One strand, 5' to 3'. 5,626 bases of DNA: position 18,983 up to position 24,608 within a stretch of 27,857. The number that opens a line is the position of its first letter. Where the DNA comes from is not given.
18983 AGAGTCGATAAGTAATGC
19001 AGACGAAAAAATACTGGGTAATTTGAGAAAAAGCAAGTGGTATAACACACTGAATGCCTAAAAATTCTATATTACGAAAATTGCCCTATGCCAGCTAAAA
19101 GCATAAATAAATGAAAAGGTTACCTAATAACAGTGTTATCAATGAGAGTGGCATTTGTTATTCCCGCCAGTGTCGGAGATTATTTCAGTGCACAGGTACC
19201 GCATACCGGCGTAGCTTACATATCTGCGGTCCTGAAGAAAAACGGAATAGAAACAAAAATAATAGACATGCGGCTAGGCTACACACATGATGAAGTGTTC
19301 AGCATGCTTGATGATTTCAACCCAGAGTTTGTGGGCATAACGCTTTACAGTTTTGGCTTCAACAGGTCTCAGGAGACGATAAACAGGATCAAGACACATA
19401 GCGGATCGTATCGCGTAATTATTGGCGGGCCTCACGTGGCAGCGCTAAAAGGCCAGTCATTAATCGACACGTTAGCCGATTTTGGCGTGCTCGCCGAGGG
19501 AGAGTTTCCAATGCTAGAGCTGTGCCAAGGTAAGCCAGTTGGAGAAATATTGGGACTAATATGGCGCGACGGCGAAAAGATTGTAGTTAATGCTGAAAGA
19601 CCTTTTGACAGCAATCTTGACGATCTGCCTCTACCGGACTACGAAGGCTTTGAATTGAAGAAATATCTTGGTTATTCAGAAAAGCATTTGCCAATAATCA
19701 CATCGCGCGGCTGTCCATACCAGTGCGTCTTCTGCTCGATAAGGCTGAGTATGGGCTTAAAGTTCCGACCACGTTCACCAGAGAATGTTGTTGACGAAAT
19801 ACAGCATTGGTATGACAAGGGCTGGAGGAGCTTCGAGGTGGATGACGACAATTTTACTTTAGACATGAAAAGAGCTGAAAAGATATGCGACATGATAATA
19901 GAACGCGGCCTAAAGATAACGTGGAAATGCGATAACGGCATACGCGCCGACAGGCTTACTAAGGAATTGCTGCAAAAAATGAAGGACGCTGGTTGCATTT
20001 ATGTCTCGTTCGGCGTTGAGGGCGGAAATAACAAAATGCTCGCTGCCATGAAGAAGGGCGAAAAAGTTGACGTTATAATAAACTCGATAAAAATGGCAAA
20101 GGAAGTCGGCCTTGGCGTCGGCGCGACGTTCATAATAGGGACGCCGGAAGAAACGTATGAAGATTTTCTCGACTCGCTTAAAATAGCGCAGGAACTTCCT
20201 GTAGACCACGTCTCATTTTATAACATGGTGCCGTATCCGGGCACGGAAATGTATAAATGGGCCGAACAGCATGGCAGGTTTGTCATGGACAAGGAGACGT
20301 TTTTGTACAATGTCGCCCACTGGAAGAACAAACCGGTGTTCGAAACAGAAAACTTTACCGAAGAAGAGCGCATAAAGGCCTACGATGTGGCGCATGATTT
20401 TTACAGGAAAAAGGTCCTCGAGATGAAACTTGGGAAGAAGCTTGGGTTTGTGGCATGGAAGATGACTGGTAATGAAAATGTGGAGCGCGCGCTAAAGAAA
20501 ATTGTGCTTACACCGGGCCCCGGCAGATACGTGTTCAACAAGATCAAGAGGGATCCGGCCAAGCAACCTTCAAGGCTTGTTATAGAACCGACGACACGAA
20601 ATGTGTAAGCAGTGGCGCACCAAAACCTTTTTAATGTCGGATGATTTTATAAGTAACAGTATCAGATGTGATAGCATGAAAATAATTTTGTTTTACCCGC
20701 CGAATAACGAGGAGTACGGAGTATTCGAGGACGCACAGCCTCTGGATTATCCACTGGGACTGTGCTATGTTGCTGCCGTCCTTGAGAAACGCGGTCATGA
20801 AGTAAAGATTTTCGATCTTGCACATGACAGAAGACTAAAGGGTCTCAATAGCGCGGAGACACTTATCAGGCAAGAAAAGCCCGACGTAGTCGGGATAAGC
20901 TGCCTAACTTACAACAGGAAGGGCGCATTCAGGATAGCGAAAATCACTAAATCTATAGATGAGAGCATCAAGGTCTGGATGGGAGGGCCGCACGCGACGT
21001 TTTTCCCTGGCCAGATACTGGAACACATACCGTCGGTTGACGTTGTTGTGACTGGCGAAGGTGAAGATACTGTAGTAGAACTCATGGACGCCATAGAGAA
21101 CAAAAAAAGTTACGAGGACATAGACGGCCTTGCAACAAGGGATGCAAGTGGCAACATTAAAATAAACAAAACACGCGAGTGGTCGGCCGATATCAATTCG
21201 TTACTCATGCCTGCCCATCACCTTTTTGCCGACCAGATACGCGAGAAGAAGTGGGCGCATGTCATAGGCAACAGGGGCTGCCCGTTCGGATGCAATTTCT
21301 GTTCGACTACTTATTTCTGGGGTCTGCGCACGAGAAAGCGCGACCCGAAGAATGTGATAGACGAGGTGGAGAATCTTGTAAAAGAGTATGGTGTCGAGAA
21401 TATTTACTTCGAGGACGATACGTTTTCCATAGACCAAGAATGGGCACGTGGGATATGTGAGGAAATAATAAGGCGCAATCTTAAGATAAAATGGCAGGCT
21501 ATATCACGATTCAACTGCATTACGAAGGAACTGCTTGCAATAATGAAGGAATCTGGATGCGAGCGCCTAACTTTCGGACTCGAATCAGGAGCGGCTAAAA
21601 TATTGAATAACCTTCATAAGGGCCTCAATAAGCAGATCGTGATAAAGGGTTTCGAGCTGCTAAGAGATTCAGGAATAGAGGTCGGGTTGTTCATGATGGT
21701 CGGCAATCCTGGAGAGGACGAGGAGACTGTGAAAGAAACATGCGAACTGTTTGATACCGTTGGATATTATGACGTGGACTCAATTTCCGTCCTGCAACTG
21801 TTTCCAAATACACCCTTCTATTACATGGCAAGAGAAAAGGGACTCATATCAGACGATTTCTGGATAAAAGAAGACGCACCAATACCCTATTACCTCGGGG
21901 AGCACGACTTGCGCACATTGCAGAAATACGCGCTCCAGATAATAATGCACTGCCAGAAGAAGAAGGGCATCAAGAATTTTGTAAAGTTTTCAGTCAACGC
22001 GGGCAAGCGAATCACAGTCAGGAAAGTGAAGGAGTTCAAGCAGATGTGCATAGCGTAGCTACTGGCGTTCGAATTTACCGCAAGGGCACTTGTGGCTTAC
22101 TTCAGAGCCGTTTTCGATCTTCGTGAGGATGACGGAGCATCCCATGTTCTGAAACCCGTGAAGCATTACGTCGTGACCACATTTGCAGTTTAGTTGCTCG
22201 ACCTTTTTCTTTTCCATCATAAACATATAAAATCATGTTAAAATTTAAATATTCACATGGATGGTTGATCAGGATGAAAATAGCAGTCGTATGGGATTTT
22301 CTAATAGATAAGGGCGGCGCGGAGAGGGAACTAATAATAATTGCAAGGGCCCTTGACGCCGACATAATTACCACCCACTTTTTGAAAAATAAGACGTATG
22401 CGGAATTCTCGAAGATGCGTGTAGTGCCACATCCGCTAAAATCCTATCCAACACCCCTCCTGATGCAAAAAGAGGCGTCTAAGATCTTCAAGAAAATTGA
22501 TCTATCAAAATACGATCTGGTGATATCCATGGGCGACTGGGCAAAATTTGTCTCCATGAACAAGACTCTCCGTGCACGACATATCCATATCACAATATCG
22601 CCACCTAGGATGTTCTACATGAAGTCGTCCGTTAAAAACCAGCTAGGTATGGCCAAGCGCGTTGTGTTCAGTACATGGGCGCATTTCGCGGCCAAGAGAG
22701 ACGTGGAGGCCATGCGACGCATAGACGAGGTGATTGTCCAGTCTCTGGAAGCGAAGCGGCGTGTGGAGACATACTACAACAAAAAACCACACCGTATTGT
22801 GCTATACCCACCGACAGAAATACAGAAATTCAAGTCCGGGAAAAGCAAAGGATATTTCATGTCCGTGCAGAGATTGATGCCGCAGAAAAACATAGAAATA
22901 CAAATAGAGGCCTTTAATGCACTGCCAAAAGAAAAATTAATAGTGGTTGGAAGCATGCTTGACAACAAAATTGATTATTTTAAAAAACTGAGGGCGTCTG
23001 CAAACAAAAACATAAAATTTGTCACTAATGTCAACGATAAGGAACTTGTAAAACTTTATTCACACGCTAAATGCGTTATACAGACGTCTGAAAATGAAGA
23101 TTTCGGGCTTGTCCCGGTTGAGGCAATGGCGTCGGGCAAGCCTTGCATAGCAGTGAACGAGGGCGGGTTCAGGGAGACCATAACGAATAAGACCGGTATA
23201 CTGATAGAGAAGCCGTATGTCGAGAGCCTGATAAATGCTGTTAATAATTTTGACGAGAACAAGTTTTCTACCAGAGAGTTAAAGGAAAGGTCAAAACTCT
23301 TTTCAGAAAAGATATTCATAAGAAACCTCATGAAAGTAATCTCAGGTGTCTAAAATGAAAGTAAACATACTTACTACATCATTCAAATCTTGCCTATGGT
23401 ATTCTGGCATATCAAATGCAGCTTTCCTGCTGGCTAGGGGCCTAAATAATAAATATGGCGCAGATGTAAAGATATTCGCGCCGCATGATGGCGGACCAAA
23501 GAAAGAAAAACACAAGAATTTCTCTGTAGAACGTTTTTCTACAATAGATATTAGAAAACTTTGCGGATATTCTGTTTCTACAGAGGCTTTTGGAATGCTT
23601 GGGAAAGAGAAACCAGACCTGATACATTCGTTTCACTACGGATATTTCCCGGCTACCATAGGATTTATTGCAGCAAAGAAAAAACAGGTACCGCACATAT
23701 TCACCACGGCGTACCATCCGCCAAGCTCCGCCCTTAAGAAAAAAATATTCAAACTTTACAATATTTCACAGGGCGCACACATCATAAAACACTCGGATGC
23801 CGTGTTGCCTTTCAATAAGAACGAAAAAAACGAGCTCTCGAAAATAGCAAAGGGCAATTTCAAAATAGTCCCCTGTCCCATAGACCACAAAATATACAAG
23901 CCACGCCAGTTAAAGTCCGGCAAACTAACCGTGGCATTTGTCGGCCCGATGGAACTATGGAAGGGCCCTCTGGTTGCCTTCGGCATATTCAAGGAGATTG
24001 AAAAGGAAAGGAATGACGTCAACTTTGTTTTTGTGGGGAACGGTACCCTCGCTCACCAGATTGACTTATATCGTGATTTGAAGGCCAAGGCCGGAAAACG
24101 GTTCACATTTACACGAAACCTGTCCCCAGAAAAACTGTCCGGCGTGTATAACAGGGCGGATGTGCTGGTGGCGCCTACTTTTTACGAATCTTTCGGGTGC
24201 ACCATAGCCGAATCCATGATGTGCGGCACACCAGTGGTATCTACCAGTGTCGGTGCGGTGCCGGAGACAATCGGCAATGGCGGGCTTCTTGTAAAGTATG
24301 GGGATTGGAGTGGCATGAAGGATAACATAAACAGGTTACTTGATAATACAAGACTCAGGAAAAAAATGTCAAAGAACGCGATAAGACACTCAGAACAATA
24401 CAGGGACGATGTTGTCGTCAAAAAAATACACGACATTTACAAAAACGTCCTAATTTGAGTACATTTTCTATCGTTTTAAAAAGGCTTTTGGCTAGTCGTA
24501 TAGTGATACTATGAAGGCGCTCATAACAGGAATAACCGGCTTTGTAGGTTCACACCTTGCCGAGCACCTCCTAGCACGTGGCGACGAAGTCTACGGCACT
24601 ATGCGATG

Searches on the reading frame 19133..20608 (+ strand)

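Call 5: search_protein_families(library=pfam, proteins=[window:19133-20608:+])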
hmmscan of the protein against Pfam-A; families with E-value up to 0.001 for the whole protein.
window:19133-20608:+ (491 aa): 2 families
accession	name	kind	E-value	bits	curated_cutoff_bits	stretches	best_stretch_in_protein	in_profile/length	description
PF04055.27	Radical_SAM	-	9.5e-25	88.1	29.5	1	188-350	1-164/166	Radical SAM superfamily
PF02310.24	B12-binding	-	9.1e-15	55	32.1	1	21-127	11-117/121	B12 binding domain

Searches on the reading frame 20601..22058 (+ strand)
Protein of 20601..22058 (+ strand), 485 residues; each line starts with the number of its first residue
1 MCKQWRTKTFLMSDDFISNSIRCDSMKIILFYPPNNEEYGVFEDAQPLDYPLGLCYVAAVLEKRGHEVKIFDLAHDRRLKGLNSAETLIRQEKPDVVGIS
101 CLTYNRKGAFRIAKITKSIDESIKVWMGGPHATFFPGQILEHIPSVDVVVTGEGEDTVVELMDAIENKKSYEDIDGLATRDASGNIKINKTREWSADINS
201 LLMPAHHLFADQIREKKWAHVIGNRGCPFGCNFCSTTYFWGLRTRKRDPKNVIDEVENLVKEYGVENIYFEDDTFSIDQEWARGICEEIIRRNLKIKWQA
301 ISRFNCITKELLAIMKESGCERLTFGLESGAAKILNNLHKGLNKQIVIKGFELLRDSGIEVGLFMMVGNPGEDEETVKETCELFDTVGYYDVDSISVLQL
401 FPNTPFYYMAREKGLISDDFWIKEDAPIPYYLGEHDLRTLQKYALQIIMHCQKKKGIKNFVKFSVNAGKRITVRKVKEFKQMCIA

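Call 5: search_protein_families(library=pfam, proteins=[window:20601-22058:+])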
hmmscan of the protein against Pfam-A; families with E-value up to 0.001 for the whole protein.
window:20601-22058:+ (485 aa): 2 families
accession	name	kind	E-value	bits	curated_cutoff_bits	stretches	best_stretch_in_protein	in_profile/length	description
PF02310.24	B12-binding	-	1e-25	90.3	32.1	1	50-161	13-120/121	B12 binding domain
PF04055.27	Radical_SAM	-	1.1e-22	81.5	29.5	1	224-383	4-165/166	Radical SAM superfamily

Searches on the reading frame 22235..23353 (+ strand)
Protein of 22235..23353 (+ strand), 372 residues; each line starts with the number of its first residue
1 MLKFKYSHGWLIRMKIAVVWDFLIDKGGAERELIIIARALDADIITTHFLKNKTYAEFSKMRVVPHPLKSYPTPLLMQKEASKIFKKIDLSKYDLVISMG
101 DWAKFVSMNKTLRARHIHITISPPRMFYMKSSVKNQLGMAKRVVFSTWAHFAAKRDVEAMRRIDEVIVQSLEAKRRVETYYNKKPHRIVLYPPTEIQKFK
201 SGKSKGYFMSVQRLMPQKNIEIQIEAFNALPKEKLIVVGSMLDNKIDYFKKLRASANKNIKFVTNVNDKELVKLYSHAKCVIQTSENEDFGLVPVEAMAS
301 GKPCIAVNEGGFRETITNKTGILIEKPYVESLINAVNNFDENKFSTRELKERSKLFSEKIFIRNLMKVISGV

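Call 6: search_protein_families(library=pfam, proteins=[window:22235-23353:+])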
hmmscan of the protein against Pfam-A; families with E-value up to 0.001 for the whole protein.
window:22235-23353:+ (372 aa): 6 families
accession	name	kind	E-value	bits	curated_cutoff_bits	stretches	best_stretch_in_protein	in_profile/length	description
PF00534.26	Glycos_transf_1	-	5e-31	108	26.4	1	195-353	5-169/172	Glycosyl transferases group 1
PF13692.12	Glyco_trans_1_4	-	1.2e-20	74.6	27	1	208-338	4-138/142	Glycosyl transferases group 1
PF20706.3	GT4-conflict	-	5.5e-09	35.9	26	1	174-323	162-327/385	Family 4 Glycosyltransferase in conflict systems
PF02350.25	Epimerase_2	-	7.5e-07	28.7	30.6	1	220-357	200-334/347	UDP-N-acetylglucosamine 2-epimerase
PF13439.12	Glyco_transf_4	-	1.2e-05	25.9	28.5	1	27-192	2-163/170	Glycosyltransferase Family 4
PF13524.12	Glyco_trans_1_2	-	0.0008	19.8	25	0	225-351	7-123/144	Glycosyl transferase-like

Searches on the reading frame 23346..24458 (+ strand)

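Call 6: search_protein_families(library=pfam, proteins=[window:23346-24458:+])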
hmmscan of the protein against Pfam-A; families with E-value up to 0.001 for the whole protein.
window:23346-24458:+ (370 aa): 6 families
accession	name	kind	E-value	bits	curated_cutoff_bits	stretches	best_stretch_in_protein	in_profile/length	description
PF00534.26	Glycos_transf_1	-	4.2e-30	105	26.4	1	187-347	9-171/172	Glycosyl transferases group 1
PF13692.12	Glyco_trans_1_4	-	3.5e-26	92.6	27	1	195-334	3-142/142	Glycosyl transferases group 1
PF13439.12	Glyco_transf_4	-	2e-11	44.7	28.5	1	20-181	2-168/170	Glycosyltransferase Family 4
PF13579.12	Glyco_trans_4_4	-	1e-07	32.9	29.7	1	21-135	2-117/158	Glycosyl transferase 4-like domain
PF13524.12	Glyco_trans_1_2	-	3e-05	24.4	25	1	215-349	6-129/144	Glycosyl transferase-like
PF20706.3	GT4-conflict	-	0.00066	19.2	26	1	187-300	190-311/385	Family 4 Glycosyltransferase in conflict systems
